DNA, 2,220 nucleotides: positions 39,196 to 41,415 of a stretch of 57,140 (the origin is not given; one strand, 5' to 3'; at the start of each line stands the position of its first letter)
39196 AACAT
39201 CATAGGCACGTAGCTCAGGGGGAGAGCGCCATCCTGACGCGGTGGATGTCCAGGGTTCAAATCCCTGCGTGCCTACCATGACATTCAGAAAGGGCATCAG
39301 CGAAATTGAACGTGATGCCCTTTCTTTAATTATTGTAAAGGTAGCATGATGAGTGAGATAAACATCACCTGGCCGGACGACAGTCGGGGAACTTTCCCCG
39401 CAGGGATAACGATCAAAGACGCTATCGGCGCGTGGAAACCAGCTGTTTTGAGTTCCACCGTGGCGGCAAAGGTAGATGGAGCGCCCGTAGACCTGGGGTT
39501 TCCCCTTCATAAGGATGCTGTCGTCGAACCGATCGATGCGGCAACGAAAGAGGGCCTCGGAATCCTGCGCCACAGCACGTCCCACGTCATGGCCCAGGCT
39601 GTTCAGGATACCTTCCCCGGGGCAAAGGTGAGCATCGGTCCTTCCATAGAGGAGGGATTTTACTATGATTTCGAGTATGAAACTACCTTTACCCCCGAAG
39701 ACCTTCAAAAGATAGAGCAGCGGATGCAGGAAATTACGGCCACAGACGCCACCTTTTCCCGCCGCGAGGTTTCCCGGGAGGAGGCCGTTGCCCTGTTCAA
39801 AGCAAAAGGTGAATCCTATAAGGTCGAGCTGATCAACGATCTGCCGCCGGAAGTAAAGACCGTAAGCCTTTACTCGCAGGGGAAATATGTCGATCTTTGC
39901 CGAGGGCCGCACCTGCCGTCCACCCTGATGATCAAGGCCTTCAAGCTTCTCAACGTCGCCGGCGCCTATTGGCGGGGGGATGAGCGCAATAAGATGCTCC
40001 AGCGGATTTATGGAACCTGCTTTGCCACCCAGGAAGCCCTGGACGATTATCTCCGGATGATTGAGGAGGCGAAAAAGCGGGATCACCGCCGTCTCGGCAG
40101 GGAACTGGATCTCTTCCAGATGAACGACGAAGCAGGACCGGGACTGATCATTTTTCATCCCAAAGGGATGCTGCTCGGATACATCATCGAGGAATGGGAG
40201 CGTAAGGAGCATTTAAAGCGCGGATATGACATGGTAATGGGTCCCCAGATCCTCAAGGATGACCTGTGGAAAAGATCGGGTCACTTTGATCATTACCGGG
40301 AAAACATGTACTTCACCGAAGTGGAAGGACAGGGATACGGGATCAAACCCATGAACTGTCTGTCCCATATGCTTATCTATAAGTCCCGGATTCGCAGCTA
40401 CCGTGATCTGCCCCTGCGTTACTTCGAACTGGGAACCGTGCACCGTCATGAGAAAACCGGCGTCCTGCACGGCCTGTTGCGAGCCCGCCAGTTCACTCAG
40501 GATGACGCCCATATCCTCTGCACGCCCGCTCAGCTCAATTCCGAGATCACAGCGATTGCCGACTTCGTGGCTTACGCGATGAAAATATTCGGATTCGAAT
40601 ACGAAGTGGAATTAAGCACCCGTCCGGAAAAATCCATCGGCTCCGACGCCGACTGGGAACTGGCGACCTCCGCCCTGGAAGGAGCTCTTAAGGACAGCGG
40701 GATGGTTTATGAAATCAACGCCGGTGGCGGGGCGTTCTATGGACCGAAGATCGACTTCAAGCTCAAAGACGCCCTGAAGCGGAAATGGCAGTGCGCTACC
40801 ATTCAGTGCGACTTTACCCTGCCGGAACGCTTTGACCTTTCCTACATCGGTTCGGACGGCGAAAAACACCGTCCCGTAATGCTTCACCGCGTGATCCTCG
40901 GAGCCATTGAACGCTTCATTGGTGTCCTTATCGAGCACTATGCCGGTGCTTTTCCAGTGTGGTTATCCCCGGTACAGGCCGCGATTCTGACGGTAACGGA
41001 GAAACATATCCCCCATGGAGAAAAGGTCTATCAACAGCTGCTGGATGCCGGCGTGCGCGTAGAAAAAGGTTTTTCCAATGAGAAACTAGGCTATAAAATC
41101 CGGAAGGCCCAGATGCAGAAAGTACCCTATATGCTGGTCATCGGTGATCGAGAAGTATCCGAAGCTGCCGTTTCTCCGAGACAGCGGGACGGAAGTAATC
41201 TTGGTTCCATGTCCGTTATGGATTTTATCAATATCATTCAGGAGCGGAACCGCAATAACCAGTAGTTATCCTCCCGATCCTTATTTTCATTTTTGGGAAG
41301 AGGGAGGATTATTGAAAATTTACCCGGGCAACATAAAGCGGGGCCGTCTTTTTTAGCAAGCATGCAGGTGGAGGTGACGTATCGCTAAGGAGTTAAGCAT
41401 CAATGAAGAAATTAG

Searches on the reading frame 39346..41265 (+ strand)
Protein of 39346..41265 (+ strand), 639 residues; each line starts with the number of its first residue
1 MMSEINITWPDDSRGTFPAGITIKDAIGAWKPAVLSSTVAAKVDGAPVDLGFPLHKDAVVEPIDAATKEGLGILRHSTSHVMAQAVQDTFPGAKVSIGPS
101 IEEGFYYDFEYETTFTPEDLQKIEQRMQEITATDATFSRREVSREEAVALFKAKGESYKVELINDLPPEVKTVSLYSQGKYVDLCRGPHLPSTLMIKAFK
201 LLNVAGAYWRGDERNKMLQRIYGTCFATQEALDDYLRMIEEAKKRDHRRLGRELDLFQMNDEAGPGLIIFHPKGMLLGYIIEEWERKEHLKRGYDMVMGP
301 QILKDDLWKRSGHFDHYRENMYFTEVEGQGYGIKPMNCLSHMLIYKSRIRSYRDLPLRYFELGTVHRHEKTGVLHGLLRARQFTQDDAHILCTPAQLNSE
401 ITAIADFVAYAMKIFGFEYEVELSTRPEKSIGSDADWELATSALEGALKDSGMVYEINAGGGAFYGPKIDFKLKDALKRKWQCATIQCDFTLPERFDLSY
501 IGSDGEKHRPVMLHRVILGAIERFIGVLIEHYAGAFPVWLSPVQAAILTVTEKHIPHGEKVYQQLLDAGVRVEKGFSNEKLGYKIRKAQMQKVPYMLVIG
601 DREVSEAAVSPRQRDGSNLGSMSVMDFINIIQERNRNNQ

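Call 4: find_encoding_contigs(protein=window:39346-41265:+, flank=10000, max_places=6)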
Protein window:39346-41265:+ (639 aa): 1 contig read that carries it; 1 place shown.
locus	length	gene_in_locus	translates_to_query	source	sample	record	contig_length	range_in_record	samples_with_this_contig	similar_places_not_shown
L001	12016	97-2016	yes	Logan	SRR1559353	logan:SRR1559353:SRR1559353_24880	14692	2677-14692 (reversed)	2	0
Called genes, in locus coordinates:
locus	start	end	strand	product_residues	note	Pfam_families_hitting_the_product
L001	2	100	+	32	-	?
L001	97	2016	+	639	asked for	PF07973:tRNA_SAD, PF00587:tRNA-synt_2b, PF03129:HGTP_anticodon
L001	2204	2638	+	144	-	PF05198:IF3_N, PF00707:IF3_C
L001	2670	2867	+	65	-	PF01632:Ribosomal_L35p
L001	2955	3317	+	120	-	PF00453:Ribosomal_L20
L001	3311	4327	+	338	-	PF02912:Phe_tRNA-synt_N, PF01409:tRNA-synt_2d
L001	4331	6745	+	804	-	PF01588:tRNA_bind, PF03483:B3_4, PF03484:B5, PF17759:tRNA_synthFbeta, PF03147:FDX-ACB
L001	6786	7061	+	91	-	PF00216:Bac_DNA_binding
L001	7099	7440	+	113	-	PF13411:MerR_1, PF00376:MerR (weak)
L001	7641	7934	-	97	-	PF20657:DUF6811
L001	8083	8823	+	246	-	PF03613:EIID-AGA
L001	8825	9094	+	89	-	PF00381:PTS-HPr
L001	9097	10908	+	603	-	PF05524:PEP-utilisers_N, PF00391:PEP-utilizers, PF02896:PEP-utilizers_C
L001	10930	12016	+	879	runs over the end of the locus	PF27464:PlsB_N, PF01553:Acyltransferase, PF19277:GPAT_C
